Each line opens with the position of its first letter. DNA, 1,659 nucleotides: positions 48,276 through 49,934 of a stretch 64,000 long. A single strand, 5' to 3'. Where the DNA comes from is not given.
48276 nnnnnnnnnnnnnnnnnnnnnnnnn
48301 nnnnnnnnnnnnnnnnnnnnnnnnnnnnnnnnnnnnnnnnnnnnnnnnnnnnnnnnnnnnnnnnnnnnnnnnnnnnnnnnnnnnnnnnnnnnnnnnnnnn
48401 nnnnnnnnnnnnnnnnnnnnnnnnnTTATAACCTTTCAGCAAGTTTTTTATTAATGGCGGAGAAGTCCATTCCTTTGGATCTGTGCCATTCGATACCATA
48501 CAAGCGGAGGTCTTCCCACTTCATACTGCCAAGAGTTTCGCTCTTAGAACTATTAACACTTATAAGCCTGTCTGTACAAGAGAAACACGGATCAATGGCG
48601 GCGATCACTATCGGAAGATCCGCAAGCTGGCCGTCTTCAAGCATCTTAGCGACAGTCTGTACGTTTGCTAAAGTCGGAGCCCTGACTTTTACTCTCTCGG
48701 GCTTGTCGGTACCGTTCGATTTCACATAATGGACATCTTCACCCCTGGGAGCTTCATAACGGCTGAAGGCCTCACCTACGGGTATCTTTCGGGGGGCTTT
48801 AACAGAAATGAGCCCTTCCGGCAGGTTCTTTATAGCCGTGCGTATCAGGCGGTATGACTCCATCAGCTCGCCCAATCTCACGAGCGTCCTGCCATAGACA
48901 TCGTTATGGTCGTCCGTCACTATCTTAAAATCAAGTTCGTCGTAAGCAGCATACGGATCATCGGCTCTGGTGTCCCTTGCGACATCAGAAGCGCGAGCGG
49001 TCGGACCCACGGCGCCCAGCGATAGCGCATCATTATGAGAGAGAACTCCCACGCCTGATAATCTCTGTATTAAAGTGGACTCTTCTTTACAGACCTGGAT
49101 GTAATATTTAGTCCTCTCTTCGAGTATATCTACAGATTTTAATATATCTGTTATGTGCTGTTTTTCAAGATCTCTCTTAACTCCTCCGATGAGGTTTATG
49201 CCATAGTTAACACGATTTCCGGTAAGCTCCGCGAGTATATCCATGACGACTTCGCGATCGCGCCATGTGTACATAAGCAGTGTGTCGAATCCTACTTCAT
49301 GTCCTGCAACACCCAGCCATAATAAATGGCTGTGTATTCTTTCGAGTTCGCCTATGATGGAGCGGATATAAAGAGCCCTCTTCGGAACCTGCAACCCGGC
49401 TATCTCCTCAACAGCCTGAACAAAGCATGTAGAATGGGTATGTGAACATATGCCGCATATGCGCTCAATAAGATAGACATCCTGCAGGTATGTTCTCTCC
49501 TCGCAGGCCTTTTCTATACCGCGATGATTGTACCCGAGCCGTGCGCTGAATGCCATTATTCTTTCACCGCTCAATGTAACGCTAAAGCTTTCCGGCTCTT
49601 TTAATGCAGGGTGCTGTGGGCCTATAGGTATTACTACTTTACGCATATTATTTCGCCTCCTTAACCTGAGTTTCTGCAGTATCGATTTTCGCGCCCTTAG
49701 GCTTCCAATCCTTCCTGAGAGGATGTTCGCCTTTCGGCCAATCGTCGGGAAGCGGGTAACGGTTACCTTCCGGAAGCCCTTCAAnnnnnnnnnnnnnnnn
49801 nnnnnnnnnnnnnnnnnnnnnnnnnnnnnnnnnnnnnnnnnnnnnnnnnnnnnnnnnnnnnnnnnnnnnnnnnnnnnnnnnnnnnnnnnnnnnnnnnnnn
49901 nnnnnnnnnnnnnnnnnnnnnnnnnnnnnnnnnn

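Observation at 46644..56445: Group-4 hydrogenase with complex-I-like subunit inventory (NuoA/B/C/D/H/I/J/K-like plus three antiporter-like subunits) and intact Ni-Fe ligands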

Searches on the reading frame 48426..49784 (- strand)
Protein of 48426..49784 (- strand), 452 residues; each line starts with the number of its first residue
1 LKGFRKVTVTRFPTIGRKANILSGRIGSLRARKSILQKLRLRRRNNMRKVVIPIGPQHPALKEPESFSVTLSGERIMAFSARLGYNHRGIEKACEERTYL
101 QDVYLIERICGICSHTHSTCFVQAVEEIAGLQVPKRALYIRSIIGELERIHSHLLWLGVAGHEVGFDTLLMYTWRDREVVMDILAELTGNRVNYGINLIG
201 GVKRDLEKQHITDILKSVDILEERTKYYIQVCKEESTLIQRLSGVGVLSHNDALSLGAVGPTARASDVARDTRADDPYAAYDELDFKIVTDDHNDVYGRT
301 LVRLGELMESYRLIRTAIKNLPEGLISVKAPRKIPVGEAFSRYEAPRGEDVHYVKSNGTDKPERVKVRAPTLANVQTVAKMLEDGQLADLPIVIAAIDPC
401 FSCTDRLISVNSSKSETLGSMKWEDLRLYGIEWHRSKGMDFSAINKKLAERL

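Call 4: search_protein_families(library=pfam, proteins=[window:48426-49784:-], max_evalue=0.01)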
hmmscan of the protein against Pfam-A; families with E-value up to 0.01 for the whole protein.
window:48426-49784:- (452 aa): 2 families
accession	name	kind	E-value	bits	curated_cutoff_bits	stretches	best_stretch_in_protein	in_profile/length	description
PF00346.24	Complex1_49kDa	-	1.2e-69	234.8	24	2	164-333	2-171/271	Respiratory-chain NADH dehydrogenase, 49 Kd subunit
PF00374.24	NiFeSe_Hases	-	4.8e-14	52.6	25.8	1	88-156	1-69/508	Nickel-dependent hydrogenase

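Call 6: search_protein_families(library=ncbifam, proteins=[window:48426-49649:-], max_evalue=0.01)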
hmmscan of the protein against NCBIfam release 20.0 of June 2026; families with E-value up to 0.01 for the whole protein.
window:48426-49649:- (407 aa): 14 families
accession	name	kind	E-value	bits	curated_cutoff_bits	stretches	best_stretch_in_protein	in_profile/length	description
NF004739.1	PRK06075.1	equivalog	2.4e-100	336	360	2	6-285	2-281/384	NADH-quinone oxidoreductase subunit D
NF040602.1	F420_dehyd_FpoD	exception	3.6e-91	306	600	1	4-361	7-372/372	F420H2 dehydrogenase subunit FpoD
TIGR01962.1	NuoD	equivalog_domain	1.4e-90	304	459.35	2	4-286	2-284/386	NADH dehydrogenase (quinone) subunit D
NF008974.0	PRK12322.1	equivalog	5.8e-82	275.6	522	1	4-356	6-361/366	NADH-quinone oxidoreductase subunit D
NF009808.0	PRK13292.1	equivalog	5.7e-75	252.7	1156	2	4-280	407-683/791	NADH-quinone oxidoreductase subunit B/C/D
NF005649.0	PRK07415.1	equivalog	3.1e-67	227.3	583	2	4-280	10-287/394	NAD(P)H-quinone oxidoreductase subunit H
NF008728.0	PRK11742.1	equivalog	3.7e-62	210.5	840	2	6-286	216-496/598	NADH-quinone oxidoreductase subunit C/D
TIGR03295.1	frhA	equivalog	5e-19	68.5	392.5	2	43-110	41-108/412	coenzyme F420 hydrogenase subunit alpha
NF033181.1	NiFeSe_hydrog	equivalog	6.3e-14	51.7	600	1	38-111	33-106/507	nickel-dependent hydrogenase large subunit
NF045518.1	H2_NiFeSe_large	exception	1.1e-12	47.6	780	1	39-110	34-105/485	NiFeSe hydrogenase large subunit HysA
NF007778.0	PRK10467.1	equivalog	2.6e-10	39.2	969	1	39-110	35-106/567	hydrogenase 2 large subunit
NF040828.1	sulfhyd_ShyA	equivalog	6.6e-10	38.4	700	1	52-156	47-151/415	NAD(P)-dependent hydrogenase/sulfhydrogenase 2 subunit alpha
NF007550.0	PRK10170.1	equivalog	2.8e-08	32.6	1101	1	28-111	39-122/597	Ni/Fe-hydrogenase large subunit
NF041785.2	VhuA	equivalog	1.3e-06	27.2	800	1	51-111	47-107/418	F420-non-reducing hydrogenase Vhu subunit A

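Call 7: search_solved_structures(query=window:48426-49649:-, max_evalue=1e-10)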
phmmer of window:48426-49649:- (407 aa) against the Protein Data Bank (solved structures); distinct sequences matched with E-value up to 1e-10: 58.
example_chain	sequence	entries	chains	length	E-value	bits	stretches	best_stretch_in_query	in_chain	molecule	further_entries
6cfw_L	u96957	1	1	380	3.4e-100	339.1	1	5-361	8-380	Membrane-bound hydrogenase subunit alpha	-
7z0s_E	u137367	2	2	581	3.9e-80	273.1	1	4-388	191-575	Formate hydrogenlyase subunit 5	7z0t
2fug_4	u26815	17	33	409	4.1e-64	220.3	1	6-289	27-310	NADH-quinone oxidoreductase chain 4 | NADH-QUINONE OXIDOREDUCTASE SUBUNIT 4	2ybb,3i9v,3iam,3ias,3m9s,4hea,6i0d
7q5y_B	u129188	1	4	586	4e-57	197.3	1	4-277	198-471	NADH-quinone oxidoreductase subunit C/D 2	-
8e9g_D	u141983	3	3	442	1.2e-56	195.7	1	4-284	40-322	NADH-quinone oxidoreductase subunit D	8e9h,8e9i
6u8y_L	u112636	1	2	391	1.5e-55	192.1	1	9-360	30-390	NADH dehydrogenase subunit D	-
7eu3_H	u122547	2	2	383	2.2e-55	191.6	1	6-280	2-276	NAD(P)H-quinone oxidoreductase subunit H, chloroplastic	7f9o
6hum_H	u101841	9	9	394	1.1e-54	189.3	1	4-281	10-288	NAD(P)H-quinone oxidoreductase subunit H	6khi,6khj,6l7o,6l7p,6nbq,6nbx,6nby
7wfg_H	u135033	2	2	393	6.7e-53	183.4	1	5-280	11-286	NAD(P)H-quinone oxidoreductase subunit H, chloroplastic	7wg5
9grx_H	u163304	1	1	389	4.8e-52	180.6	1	5-280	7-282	NAD(P)H-quinone oxidoreductase subunit H, chloroplastic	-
7zm7_C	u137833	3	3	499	2e-51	178.5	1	3-284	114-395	NADH-ubiquinone oxidoreductase 49 kDa subunit-like protein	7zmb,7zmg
8qby_D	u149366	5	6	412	1.3e-50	175.9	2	3-276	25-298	NADH-quinone oxidoreductase subunit D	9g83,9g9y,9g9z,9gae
9iho_D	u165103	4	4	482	1.4e-50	175.7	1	3-294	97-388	NUCM (49 kDa) subunit of mitochondrial NADH:ubiquinone oxidoreductase (Complex I)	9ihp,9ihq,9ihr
6gcs_C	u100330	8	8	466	1.8e-49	172.1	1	3-284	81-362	49-KDA PROTEIN (NUCM) | Subunit NUCM of NADH:Ubiquinone Oxidoreductase (Complex I) | NUCM protein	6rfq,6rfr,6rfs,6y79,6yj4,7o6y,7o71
6h8k_C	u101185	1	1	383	6.5e-49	170.3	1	7-284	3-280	NUCM protein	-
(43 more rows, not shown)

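Call 8: find_homologous_proteins(query=window:48426-49649:-, max_evalue=1e-20)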
Query window:48426-49649:- (407 aa): 8000 proteins with E <= 1e-20 among 8000 candidates; the best 120 are listed.
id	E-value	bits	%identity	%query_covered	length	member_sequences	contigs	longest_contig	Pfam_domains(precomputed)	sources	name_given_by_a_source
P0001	2.7e-247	838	91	100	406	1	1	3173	PF00374.25,PF00346.25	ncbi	-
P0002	5.5e-241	818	88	100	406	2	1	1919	PF00374.25,PF00346.25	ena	-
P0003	2.5e-240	815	88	100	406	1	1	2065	PF00374.25,PF00346.25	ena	-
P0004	2.5e-239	812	88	100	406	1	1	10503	PF00374.25,PF00346.25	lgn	-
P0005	3.2e-239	812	88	100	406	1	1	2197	PF00374.25,PF00346.25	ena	-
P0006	4.1e-239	811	87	100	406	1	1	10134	PF00374.25,PF00346.25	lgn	-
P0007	2.9e-238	809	87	100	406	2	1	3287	PF00374.25,PF00346.25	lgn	-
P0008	1.0e-237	807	87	100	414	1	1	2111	PF00374.25,PF00346.25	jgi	jgi:NADH-quinone oxidoreductase subunit D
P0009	2.9e-237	805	86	100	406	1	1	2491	PF00374.25,PF00346.25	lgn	-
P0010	6.3e-236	801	87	99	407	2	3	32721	PF00374.25,PF00346.25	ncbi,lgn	-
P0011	1.2e-235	800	86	99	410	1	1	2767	PF00374.25,PF00346.25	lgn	-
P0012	1.6e-235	800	86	99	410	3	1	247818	PF00374.25,PF00346.25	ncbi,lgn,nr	ncbi:MAG: nickel-dependent hydrogenase large subunit [Candidatus Omnitrophica bacterium]|nr:nickel-d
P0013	1.1e-232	790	86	100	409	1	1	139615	PF00374.25,PF00346.25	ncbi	ncbi:MAG: nickel-dependent hydrogenase large subunit [Candidatus Omnitrophota bacterium]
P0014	4.9e-226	768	82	100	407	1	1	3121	PF00374.25,PF00346.25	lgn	-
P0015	1.4e-225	767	82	100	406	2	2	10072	PF00374.25,PF00346.25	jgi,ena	jgi:NADH-quinone oxidoreductase subunit D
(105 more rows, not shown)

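Call 22: find_related_loci(query=A1, collection=genome_contigs, flank=10000)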
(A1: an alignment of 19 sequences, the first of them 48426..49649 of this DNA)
Query A1 (407 aa) in genome_contigs; peptide patterns used: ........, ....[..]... (x = any residue, [..] = any of these).
599 stretches matched a pattern (row limit reached: there are more); 561 encode a relative of the query (tblastn E <= 1e-3); the best 80 are kept; 80 distinct loci.
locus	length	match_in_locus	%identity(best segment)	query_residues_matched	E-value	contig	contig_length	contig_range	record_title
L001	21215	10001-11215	81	1-406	0e+0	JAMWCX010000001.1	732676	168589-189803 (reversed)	MAG: Candidatus Omnitrophota bacterium isolate QZM4_2.bins.201.Tibet NODE_4_length_732676_cov_4.377431, whole genome sho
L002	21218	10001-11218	77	2-407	0e+0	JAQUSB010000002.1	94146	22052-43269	MAG: Candidatus Omnitrophota bacterium isolate STD1_87 NODE_475_length_94146_cov_4.798541_Sandtown_D1, whole genome shot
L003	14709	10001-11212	78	1-403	0e+0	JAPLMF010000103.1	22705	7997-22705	MAG: Candidatus Omnitrophota bacterium isolate LacPavin_0419_WC70L_MAG_47_7 LacPavin_0419_WC70L_scaffold_12074, whole ge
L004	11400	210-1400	77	3-399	0e+0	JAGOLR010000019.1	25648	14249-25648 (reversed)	MAG: Candidatus Omnitrophota bacterium isolate Go_SlDig_bin_236 Go_SlDig_5270_length_25648_cov_4.486266, whole genome sh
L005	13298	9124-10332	73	2-404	0e+0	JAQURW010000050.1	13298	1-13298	MAG: Candidatus Omnitrophota bacterium isolate STD1_82 NODE_12120_length_13298_cov_3.063017_Sandtown_D1, whole genome sh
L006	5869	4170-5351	75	4-402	0e+0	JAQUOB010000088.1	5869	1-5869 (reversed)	MAG: Candidatus Margulisiibacteriota bacterium isolate STD1_191 NODE_49349_length_5869_cov_5.915361_Sandtown_D1, whole g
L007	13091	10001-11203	74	2-400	0e+0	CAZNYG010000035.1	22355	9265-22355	MAG TPA_asm: uncultured Elusimicrobiales bacterium isolate SRP263991_co7_858 genome assembly, contig: NODE_3621_length_2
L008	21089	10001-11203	74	3-403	0e+0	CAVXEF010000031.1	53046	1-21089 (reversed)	MAG: uncultured Phycisphaerales bacterium isolate MFD04408.bin.2.130 genome assembly, contig: contig_55017, whole genome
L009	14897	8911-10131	72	1-407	0e+0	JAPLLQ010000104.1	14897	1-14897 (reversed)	MAG: Candidatus Omnitrophota bacterium isolate LacPavin_0419_WC90_MAG_41_7 LacPavin_0419_WC90_scaffold_775950, whole gen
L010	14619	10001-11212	73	3-406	0e+0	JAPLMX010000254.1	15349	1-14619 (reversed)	MAG: Phycisphaerae bacterium isolate LacPavin_0920_SED4_MAG_61_20 LacPavin_0920_SED4_scaffold_867642, whole genome shotg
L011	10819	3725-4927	72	7-407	0e+0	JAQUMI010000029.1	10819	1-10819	MAG: Candidatus Omnitrophota bacterium isolate STD1_150 NODE_17132_length_10819_cov_6.017209_Sandtown_D1, whole genome s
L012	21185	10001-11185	73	7-401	0e+0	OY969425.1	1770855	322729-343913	MAG: uncultured bacterium isolate MFD03726.bin.c.3 genome assembly, chromosome: 1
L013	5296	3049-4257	73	5-407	0e+0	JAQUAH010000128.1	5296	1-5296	MAG: Candidatus Omnitrophota bacterium isolate STC_8 NODE_45538_length_5296_cov_3.170052_Sandtown_C, whole genome shotgu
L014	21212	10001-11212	70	2-406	0e+0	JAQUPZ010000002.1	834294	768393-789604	MAG: Kiritimatiellae bacterium isolate STD1_38 NODE_7_length_834294_cov_6.689334_Sandtown_D1, whole genome shotgun seque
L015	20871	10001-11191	72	7-403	0e+0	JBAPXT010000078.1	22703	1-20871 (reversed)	MAG: Sedimentisphaerales bacterium isolate MFD00095_ilm_asm_bin10 k127_71320, whole genome shotgun sequence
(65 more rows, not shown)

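Call 53: search_protein_representatives(protein=window:48426-49649:-)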
Query: 407 residues. Proteins with E-value up to 0.001 (for the whole library): 9292; up to 1e-10: 4474; up to 1e-30: 942. The best 150 are listed.
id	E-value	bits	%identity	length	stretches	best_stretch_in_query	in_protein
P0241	9.5e-160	548.4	59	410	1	3-400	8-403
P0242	1.2e-140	485.6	54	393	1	2-384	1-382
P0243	3.8e-138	477.3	55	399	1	6-390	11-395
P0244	2.9e-119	415.1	51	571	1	4-366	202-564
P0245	6.7e-119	413.9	51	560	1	6-370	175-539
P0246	2.1e-116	405.7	54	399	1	4-368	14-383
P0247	6.1e-115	400.9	53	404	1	4-373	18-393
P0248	2.4e-114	398.9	51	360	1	2-361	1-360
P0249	2.9e-112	392.0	48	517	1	3-361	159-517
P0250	2.6e-110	385.6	47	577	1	6-391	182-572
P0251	1.9e-109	382.8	47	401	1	8-389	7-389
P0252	3.9e-109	381.8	48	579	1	7-374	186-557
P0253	2.2e-105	369.4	45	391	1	4-366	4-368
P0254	3.8e-105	368.6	47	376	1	2-367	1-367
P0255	6.1e-105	368.0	56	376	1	7-297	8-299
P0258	1.6e-102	360.0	45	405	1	7-399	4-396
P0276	2.5e-95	336.3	42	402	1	10-388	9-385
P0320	1.7e-77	277.6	40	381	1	11-372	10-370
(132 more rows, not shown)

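Call 54: search_solved_structures(query=window:48426-49649:-, max_evalue=1e-70, show_alignments=2)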
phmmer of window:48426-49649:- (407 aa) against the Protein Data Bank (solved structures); distinct sequences matched with E-value up to 1e-70: 2.
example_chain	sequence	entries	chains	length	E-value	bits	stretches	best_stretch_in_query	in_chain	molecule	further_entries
6cfw_L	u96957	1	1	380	3.4e-100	339.1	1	5-361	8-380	Membrane-bound hydrogenase subunit alpha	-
7z0s_E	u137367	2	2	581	3.9e-80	273.1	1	4-388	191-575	Formate hydrogenlyase subunit 5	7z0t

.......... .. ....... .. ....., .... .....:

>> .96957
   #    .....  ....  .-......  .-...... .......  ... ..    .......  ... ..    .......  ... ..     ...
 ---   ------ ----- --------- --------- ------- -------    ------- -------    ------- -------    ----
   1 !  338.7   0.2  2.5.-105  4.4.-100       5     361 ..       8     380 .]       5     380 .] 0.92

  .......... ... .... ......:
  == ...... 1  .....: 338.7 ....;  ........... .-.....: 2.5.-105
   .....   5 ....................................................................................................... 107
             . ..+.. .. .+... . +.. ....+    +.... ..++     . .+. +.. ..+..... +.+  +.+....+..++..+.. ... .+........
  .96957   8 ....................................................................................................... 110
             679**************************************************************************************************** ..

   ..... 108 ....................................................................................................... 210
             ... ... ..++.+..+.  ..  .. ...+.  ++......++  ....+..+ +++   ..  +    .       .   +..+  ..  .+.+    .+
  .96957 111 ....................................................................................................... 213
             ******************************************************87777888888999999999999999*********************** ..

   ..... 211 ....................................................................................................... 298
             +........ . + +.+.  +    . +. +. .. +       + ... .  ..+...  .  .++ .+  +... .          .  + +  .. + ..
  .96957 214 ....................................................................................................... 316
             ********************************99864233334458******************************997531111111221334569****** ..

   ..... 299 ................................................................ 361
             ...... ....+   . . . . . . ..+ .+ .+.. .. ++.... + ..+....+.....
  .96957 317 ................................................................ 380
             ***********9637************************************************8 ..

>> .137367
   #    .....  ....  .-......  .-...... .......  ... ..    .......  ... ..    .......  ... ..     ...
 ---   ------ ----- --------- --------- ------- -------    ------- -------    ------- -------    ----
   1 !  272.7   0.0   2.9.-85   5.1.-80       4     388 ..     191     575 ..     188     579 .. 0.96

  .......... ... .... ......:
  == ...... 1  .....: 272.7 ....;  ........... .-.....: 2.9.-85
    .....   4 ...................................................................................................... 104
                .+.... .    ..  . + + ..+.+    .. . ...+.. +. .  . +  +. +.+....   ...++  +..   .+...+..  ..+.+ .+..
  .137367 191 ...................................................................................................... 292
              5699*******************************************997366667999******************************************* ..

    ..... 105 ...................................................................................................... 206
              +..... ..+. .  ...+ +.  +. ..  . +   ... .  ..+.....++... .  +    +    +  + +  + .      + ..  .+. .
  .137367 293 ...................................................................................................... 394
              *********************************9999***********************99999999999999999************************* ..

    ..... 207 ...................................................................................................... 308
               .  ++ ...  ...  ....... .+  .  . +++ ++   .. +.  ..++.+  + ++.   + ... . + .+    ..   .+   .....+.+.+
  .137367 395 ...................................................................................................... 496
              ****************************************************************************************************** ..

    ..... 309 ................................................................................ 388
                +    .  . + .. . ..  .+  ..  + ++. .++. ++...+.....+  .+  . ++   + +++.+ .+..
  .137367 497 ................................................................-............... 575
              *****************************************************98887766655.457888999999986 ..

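Call 59: list_cluster_members(proteins=[P0241, P0242, P0243, P0244, P0245, P0248, P0250, P0251, P0258, P0276])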
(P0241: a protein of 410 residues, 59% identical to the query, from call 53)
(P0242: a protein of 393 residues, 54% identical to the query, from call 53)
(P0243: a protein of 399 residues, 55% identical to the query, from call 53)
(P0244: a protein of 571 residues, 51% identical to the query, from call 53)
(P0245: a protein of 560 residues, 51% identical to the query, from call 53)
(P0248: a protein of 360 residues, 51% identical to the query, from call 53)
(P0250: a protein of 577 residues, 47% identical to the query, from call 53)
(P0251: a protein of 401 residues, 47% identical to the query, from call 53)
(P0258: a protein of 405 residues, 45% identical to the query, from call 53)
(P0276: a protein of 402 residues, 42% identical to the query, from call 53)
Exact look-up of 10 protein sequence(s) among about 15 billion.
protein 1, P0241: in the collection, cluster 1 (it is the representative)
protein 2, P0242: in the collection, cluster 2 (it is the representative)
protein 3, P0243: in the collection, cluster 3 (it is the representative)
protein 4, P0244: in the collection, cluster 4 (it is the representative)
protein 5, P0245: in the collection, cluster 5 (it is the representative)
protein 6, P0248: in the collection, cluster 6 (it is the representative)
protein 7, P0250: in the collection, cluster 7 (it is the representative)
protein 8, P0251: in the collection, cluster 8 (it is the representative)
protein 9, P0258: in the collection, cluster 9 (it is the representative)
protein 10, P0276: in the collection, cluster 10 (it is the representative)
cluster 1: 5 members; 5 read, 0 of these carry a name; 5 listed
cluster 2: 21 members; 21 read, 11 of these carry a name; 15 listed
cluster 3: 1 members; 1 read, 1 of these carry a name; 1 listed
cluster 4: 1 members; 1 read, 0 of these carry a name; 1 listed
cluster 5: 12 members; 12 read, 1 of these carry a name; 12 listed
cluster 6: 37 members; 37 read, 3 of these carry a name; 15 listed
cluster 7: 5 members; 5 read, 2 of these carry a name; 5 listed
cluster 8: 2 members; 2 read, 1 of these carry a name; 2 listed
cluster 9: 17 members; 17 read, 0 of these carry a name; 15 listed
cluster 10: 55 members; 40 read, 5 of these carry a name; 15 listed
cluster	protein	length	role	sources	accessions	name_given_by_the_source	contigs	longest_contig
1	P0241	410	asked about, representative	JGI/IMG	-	-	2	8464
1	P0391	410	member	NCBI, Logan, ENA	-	-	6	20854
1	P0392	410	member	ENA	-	-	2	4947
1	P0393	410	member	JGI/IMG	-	-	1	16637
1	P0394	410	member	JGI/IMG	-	-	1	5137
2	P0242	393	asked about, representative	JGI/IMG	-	NADH-quinone oxidoreductase subunit D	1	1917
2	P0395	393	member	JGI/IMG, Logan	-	membrane-bound hydrogenase subunit alpha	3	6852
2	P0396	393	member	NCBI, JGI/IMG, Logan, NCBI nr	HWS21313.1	MAG TPA: nickel-dependent hydrogenase large subunit [Methanoregula sp.] | nickel-dependent hydrogenase large subunit [Methanoregula sp.]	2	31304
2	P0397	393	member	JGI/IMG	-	membrane-bound hydrogenase subunit alpha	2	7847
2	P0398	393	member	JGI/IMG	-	membrane-bound hydrogenase subunit alpha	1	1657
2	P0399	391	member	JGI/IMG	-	membrane-bound hydrogenase subunit alpha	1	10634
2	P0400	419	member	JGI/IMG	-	NADH-quinone oxidoreductase subunit D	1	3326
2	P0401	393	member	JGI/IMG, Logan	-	NADH-quinone oxidoreductase subunit D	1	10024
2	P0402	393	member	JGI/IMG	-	membrane-bound hydrogenase subunit alpha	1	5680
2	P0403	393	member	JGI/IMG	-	membrane-bound hydrogenase subunit alpha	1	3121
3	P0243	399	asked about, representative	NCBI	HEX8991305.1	MAG TPA: nickel-dependent hydrogenase large subunit [Anaerolineales bacterium]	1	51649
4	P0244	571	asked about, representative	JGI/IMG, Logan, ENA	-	-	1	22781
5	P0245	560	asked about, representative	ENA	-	-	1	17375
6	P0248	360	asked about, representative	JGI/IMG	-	NADH-quinone oxidoreductase subunit D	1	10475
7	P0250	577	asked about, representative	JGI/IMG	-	-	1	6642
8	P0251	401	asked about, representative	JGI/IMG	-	-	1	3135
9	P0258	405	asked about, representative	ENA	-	-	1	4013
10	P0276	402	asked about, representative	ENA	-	-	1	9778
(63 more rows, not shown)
